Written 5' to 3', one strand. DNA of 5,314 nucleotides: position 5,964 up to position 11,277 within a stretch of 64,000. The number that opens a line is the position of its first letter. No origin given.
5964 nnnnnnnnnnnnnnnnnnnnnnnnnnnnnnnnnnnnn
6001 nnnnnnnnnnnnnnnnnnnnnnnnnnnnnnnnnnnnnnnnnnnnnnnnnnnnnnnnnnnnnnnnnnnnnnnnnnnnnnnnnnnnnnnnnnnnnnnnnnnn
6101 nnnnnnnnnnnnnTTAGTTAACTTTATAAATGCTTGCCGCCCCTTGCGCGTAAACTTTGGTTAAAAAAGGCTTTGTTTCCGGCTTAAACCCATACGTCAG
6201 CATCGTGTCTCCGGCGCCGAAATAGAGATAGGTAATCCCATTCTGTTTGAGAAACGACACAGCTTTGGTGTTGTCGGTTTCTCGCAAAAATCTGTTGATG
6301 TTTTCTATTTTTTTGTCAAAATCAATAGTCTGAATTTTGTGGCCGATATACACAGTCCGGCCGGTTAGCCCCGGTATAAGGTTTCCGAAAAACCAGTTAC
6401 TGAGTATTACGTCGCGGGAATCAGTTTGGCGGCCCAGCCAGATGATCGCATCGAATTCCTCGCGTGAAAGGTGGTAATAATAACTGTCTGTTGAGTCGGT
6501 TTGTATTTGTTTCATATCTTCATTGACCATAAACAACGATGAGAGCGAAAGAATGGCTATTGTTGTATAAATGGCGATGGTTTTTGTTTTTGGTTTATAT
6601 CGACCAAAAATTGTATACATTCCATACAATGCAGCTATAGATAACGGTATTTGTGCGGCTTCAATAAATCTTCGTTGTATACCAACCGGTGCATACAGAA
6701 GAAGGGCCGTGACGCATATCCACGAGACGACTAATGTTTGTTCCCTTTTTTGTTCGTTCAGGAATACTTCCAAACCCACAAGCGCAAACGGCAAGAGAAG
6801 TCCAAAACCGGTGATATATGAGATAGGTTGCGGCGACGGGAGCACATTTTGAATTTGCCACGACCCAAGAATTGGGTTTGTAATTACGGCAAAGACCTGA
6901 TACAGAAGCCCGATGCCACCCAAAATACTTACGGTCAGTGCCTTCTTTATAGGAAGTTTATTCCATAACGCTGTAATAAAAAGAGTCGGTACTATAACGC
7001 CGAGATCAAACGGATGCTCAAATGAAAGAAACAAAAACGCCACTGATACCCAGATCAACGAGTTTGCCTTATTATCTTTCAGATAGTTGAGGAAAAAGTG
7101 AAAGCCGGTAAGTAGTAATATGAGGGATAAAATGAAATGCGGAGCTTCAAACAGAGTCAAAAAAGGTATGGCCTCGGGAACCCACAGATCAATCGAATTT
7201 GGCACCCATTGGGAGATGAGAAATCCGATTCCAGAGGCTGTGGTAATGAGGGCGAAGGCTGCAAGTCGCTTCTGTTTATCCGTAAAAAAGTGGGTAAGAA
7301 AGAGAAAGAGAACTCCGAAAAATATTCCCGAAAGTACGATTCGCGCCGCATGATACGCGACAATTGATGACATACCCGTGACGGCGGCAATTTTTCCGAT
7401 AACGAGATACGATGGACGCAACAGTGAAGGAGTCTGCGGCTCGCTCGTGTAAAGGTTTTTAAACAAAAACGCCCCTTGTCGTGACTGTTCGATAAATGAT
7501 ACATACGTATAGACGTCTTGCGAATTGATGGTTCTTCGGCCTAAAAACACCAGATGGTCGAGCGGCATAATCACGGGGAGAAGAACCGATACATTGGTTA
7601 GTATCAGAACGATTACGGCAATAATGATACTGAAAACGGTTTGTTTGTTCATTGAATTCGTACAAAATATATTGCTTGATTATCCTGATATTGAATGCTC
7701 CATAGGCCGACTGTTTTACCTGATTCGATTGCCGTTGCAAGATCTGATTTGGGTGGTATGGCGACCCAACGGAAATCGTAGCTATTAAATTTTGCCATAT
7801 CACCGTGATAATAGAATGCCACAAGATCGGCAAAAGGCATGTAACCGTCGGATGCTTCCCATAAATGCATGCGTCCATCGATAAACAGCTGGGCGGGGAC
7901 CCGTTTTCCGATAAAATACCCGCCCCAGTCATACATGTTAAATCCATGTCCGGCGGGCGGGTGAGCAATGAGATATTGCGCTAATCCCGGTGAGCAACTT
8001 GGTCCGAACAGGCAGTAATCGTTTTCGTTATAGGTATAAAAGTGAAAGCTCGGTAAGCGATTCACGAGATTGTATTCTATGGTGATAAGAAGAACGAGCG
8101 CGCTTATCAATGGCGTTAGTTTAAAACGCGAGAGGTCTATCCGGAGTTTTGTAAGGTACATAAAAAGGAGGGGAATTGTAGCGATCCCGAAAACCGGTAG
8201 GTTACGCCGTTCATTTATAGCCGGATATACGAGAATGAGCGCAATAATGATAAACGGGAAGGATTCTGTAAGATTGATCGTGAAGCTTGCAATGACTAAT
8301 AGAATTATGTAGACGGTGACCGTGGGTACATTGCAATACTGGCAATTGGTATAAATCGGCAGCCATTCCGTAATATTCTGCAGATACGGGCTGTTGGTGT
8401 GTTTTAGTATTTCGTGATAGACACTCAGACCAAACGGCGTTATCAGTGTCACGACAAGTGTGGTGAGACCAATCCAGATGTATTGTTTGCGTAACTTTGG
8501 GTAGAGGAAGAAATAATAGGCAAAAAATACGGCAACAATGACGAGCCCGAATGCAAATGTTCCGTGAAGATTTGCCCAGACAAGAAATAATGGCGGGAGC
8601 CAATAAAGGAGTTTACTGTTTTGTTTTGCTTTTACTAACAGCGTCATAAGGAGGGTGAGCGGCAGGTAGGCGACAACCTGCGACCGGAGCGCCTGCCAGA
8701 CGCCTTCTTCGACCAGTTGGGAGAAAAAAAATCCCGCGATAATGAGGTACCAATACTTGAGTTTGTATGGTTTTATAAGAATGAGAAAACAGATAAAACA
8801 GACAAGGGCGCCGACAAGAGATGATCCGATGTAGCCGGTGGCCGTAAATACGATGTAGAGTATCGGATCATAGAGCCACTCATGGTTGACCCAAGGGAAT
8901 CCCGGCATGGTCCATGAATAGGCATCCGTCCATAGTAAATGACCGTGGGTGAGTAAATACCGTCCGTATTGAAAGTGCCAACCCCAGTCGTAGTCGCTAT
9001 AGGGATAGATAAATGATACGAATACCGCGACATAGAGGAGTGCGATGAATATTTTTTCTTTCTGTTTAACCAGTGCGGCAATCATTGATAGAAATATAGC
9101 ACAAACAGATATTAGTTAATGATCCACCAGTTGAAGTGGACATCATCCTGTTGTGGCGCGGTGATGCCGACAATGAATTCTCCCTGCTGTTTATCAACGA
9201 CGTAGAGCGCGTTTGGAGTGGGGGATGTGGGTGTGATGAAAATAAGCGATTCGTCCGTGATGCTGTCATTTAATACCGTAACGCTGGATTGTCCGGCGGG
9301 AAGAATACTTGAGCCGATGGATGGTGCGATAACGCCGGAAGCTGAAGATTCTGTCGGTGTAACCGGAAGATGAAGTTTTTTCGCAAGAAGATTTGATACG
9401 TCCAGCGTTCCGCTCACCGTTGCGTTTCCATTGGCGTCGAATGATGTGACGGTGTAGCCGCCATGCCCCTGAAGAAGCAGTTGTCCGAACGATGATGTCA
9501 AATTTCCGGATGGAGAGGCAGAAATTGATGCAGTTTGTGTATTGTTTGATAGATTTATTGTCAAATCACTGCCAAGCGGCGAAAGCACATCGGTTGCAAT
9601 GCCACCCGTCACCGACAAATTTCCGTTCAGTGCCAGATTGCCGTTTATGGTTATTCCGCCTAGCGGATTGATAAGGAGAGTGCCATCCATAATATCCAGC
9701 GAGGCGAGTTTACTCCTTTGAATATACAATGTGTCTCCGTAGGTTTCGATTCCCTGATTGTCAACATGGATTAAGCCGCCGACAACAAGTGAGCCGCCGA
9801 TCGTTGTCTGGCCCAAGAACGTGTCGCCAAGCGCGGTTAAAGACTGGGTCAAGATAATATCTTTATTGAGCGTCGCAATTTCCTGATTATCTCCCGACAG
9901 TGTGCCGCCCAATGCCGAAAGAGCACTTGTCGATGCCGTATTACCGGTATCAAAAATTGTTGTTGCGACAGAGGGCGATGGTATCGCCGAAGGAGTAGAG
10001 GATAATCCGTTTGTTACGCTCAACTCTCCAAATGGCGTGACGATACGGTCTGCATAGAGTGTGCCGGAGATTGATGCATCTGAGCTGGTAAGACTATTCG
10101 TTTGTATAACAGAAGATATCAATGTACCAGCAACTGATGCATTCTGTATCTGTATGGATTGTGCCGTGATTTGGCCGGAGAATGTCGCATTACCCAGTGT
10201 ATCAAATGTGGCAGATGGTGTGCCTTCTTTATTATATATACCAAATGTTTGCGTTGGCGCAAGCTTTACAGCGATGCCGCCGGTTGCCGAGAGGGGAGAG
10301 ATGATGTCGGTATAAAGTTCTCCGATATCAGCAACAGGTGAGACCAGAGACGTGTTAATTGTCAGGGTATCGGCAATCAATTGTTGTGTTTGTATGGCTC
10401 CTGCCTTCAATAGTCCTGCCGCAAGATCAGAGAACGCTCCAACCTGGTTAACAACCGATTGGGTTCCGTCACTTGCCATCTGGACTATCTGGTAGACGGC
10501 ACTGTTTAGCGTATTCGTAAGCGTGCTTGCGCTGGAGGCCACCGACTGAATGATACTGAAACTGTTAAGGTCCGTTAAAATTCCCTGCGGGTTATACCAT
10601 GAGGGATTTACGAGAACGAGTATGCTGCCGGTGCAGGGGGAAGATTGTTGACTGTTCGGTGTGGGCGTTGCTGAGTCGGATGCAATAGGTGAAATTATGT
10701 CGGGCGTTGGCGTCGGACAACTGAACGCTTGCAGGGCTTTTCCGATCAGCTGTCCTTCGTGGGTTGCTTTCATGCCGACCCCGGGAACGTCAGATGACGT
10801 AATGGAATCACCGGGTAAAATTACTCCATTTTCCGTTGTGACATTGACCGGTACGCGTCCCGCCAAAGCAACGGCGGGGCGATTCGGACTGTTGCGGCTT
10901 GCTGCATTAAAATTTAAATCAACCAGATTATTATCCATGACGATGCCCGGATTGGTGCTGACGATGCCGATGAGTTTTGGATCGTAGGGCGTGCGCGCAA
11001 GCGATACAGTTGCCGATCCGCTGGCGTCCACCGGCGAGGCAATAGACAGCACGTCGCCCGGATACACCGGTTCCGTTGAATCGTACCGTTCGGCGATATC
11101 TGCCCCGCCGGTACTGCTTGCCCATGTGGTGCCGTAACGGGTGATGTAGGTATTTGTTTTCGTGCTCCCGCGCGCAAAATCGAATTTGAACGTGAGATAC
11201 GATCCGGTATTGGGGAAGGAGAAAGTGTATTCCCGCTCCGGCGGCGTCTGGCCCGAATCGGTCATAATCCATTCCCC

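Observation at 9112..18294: A 3,060-aa protein fuses cytoplasmic DNA-binding HTH motifs, through one TM helix, to a huge collagen/propeller/LamG ectodomain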

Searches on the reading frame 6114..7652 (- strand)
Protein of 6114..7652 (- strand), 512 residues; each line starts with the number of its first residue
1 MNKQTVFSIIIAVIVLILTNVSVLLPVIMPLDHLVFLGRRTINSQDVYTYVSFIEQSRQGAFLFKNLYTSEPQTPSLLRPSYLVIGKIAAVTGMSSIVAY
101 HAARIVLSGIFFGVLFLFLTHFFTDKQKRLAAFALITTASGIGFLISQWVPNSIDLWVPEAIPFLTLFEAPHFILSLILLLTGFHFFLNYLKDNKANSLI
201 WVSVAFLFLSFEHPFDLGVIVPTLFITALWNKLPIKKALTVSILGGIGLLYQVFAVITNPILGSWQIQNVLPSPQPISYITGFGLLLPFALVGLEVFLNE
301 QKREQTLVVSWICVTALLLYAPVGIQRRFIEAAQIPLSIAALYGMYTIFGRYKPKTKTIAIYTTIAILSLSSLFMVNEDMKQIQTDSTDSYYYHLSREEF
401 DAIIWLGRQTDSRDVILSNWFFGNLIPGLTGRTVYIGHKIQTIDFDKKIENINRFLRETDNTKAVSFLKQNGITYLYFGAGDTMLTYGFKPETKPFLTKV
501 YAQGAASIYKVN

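Call 7: search_protein_families(library=pfam, proteins=[window:6114-7652:-], max_evalue=0.001)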
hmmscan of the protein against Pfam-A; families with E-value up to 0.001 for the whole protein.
window:6114-7652:- (512 aa): 0 families

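Call 92: search_protein_families(library=pfam, proteins=[window:6114-7652:-], max_evalue=5)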
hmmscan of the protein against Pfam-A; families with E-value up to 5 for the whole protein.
window:6114-7652:- (512 aa): 1 family
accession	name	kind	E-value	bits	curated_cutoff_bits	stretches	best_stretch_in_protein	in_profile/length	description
PF00707.27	IF3_C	-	0.2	12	34.8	1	436-468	8-40/86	Translation initiation factor IF-3, C-terminal domain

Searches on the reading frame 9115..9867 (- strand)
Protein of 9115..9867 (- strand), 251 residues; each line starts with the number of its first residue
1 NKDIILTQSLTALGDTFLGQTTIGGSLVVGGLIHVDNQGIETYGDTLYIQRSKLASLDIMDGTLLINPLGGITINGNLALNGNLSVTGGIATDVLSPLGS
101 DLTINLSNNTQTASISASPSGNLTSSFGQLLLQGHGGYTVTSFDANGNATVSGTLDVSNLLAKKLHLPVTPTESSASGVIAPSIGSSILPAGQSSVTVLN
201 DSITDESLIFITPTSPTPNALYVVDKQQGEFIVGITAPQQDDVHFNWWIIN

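Call 31: find_homologous_proteins(query=window:9115-9867:-, max_evalue=0.001)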
Query seq(251 aa) (251 aa): 14 proteins with E <= 0.001 among 1485 candidates.
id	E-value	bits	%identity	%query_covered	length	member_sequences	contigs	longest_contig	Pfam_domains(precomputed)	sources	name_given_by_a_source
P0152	1.4e-75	272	58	98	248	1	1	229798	-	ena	-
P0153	9.6e-68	246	64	76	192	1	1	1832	-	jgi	jgi:hypothetical protein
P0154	8.7e-62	227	63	71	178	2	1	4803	-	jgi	jgi:hypothetical protein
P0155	4.1e-48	182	65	56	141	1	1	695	PF24146.3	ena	-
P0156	2.2e-45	173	48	76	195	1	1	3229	-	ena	-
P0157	4.5e-42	162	42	100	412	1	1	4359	PF24146.3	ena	-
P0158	1.0e-39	154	42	96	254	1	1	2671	-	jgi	-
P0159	1.5e-35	141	41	90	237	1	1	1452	-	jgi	jgi:hypothetical protein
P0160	1.6e-19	88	34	97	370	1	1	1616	-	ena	-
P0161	1.8e-19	88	34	89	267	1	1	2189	-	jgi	-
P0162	1.9e-13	68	30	99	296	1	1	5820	-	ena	-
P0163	2.3e-13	68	29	98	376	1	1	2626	-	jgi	jgi:hypothetical protein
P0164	1.3e-10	59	28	99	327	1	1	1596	-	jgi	jgi:hypothetical protein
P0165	1.5e-7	49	31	82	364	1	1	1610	-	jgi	-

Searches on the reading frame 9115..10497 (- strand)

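Call 28: search_protein_families(library=pfam, proteins=[window:9115-10497:-], max_evalue=10)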
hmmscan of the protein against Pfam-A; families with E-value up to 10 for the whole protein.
seq(461 aa): 3 families
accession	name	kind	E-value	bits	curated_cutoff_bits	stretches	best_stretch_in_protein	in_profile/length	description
PF24008.1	DUF7322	-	0.15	12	27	1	216-243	23-50/61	Domain of unknown function (DUF7322)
PF04519.19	Bactofilin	-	0.16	12.7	27.9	0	107-153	40-86/98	Polymer-forming cytoskeletal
PF23472.1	LysM2_CERK1_LYK3_4_5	-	0.29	11.5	27.4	1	95-123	14-42/56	LYK3/4/5 LysM2 domain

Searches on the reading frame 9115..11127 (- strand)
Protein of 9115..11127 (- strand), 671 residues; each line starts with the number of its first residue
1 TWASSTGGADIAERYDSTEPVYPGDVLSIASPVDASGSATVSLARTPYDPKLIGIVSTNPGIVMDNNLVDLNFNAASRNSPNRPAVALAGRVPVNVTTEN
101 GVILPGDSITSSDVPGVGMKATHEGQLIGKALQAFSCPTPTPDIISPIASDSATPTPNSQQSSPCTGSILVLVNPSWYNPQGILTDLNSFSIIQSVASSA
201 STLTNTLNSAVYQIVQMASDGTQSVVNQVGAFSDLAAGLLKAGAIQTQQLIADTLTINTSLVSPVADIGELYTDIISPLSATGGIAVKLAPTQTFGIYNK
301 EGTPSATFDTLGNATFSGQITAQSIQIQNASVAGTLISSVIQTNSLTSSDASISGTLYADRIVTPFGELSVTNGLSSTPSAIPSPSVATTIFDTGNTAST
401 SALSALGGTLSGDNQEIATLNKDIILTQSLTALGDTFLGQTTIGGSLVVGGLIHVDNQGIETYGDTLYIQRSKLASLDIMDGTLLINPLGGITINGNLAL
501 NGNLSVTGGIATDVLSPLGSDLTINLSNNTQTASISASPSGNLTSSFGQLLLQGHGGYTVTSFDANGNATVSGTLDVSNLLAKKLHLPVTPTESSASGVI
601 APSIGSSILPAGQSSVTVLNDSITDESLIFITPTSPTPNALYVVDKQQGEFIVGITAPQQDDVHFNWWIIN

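Call 53: search_solved_structures(query=A4, max_evalue=1)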
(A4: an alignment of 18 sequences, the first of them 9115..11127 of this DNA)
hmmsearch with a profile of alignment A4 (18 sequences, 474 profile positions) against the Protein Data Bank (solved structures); distinct sequences matched with E-value up to 1: 2.
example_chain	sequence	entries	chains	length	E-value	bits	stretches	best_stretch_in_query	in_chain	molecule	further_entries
3gqh_A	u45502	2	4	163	0.13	14.5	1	10-61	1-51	Preneck appendage protein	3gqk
8i3e_A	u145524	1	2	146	0.25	13.6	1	155-262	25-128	ELKS/Rab6-interacting/CAST family member 1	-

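Call 66: predict_structure(alignment_id=A4)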
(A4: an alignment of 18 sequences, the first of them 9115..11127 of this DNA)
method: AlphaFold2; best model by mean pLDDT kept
length: 671 residues; sequences in the alignment: 18
mean_pLDDT: 59.7   pTM: 0.32
mean pLDDT of the five models: 59.7, 56.3, 54.8, 52.4, 51.8
residues with pLDDT >= 90: 119; 70-90: 92; 50-70: 169; < 50: 291
segments of 3 or more residues with pLDDT < 50: 1-6, 67-79, 143-161, 178-199, 246-285, 319-403, 431-438, 440-455, 470-474, 496-513, 517-520, 528-546, 574-601
pLDDT, mean of each block of 10 residues (from residue 1): 52 88 93 65 93 89 58 45 83 94 94 96 87 84 45 42 79 67 37 41 67 64 52 61 49 35 31 35 52 72 74 63 40 42 38 36 42 35 30 34 56 61 53 43 41 49 54 55 55 50 46 49 54 36 50 63 67 46 32 29 80 90 86 92 92 93 90 67
secondary structure, 60 per line:
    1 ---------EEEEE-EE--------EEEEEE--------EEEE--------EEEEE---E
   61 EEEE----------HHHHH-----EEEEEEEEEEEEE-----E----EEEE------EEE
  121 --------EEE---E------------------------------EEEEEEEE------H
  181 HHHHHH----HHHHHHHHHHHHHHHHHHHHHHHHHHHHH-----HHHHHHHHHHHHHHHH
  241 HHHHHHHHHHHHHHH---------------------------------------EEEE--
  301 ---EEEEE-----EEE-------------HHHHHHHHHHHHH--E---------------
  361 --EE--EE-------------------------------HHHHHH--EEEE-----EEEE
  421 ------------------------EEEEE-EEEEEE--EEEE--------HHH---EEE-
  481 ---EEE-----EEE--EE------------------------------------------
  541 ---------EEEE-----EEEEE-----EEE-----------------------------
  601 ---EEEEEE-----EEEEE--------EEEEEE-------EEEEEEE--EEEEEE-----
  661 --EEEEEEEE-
elements in order (helices of 4 or more, strands of 3 or more residues): E10-14 E26-31 E40-43 E52-56 E60-64 H75-79 E85-97 E108-111 E118-120 E129-131 E166-173 H180-186 H191-219 H225-255 E295-298 E304-308 E314-316 H330-342 H400-405 E408-411 E417-420 E445-449 E451-456 E459-462 E477-479 E484-486 E492-494 E550-553 E559-563 E569-571 E604-609 E615-619 E628-633 E641-647 E650-655 E663-670
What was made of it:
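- Checked: AlphaFold2 is confident only for aa ~2399-2530 and aa ~2990-3060 (call 66).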

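Call 70: fold_search(model_id=the predicted structure, library=pdb)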
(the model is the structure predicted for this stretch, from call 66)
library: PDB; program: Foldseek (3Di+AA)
matches with E <= 10: 435; with E <= 0.001: 0
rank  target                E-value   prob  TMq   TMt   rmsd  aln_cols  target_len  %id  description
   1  3suc                  1.7e-03  1.00  0.15  0.13   8.7       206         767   14  Crystal structure of the pre-mature bacteriophage phi29 gene product 12 (released 2011-08-03)
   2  3gqh_A                2.4e-03  1.00  0.15  0.54   6.6       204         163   14  Crystal Structure of the Bacteriophage phi29 gene product 12 C-terminal fragment (released 2009-05-26)
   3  7eea_C                2.9e-03  1.00  0.09  0.09   2.2        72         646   18  Cyanophage Pam1 tailspike receptor-binding domain (released 2021-10-20)
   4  7eea_B                3.4e-03  1.00  0.09  0.09   2.1        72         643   18  Cyanophage Pam1 tailspike receptor-binding domain (released 2021-10-20)
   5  7eea_A                7.1e-03  1.00  0.09  0.09   2.2        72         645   18  Cyanophage Pam1 tailspike receptor-binding domain (released 2021-10-20)
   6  8hdt_G                8.9e-03  0.99  0.14  0.46  11.6       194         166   12  Cyanophage Pam3 capsid asymmetric unit (released 2023-01-18)
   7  8pkh_FJ               1.1e-02  0.99  0.14  0.46   5.5       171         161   14  Borrelia bacteriophage BB1 procapsid, fivefold-symmetrized outer shell (released 2023-07-12)
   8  8pkh_FP               1.9e-02  0.96  0.13  0.43   6.3       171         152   11  Borrelia bacteriophage BB1 procapsid, fivefold-symmetrized outer shell (released 2023-07-12)
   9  9k4a_A                2.2e-02  1.00  0.10  0.10   3.6        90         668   16  Cryo-EM structure of depolymerase S2-4 from Klebsiella phage K64-1 (released 2026-03-25)
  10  8xcj_F                2.2e-02  0.33  0.08  0.12  26.3       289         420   10  Open State of central tail fiber of bacteriophage lambda upon binding to LamB (gpJ713-LamB complex) (released 2024-05-01)
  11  8pkh_FN               4.6e-02  0.96  0.14  0.47   6.1       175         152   11  Borrelia bacteriophage BB1 procapsid, fivefold-symmetrized outer shell (released 2023-07-12)
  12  6ct8                  5.2e-02  0.99  0.08  0.21   4.1        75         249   12  Selenomethionine structure of N-truncated R2-type pyocin tail fiber at 2.6 angstrom resolution (released 2019-02-20)
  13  8pkh_FV               6.1e-02  0.92  0.14  0.46   6.1       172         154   10  Borrelia bacteriophage BB1 procapsid, fivefold-symmetrized outer shell (released 2023-07-12)
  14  8frs_f                6.1e-02  0.84  0.14  0.38   9.4       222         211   13  Pseudomonas phage E217 5-fold vertex (capsid and decorating proteins) (released 2023-07-26)
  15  8xck_F                9.6e-02  0.08  0.06  0.11  29.1       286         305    9  Closed state of central tail fiber of bacteriophage lambda (released 2024-05-01)
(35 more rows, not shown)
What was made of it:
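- On Peptidase G2 / phi29 gp12-type intramolecular chaperone: Foldseek 3suc/3gqh, prob 1.00, E 1.7e-3 and 2.4e-3, on a domain with pLDDT ~90 (calls 66, 70)
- Closest known: Phage tailspikes and tail fibres with intramolecular chaperones. Same: Other top fold hits are tailspikes and pyocin fibres (call 70).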

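Call 71: search_solved_structures(query=A4, max_evalue=1, show_alignments=1)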
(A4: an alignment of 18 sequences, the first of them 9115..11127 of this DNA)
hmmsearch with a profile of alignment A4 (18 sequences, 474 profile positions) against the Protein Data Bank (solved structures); distinct sequences matched with E-value up to 1: 2.
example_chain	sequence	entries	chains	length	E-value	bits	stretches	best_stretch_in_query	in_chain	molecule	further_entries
3gqh_A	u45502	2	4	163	0.13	14.5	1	10-61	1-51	Preneck appendage protein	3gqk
8i3e_A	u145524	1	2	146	0.25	13.6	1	155-262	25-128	ELKS/Rab6-interacting/CAST family member 1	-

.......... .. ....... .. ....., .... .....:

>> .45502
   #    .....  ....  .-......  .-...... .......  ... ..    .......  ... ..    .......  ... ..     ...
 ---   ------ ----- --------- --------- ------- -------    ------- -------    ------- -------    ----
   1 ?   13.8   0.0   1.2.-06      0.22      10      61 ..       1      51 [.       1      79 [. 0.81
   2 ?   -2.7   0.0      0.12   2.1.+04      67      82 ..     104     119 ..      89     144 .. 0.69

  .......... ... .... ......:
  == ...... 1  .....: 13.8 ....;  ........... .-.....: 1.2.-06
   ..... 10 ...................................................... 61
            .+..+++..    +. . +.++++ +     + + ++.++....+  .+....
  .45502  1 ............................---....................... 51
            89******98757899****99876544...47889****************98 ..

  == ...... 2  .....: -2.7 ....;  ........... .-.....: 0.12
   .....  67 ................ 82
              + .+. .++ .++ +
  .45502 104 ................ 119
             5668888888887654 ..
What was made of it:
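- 10600..11100 (-): phi29 gp12-type (peptidase-G2-like) intramolecular-chaperone domain (aa 2399-2565). It starts with the motif D-I-A-E-R-Y. Putative autocleavage site A2398|D2399. AF2 pLDDT ~90 (call 66); Foldseek top hits 3suc/3gqh, prob 1.0, E 2e-3 (call 70); profile alignment starts at the first residue of the gp12 C-terminal fragment DFAEYF (call 71)
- On Peptidase G2 / phi29 gp12-type intramolecular chaperone: DIAERY aligns with DFAEYF, the first residues of the gp12 fragment (call 71). The PDB profile E is only 0.13 (call 71).
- Closest known: Phage tailspikes and tail fibres with intramolecular chaperones. Same: The D-x-A-E-Y/F motif sits exactly at the start of the released gp12 fragment (calls 70, 71).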
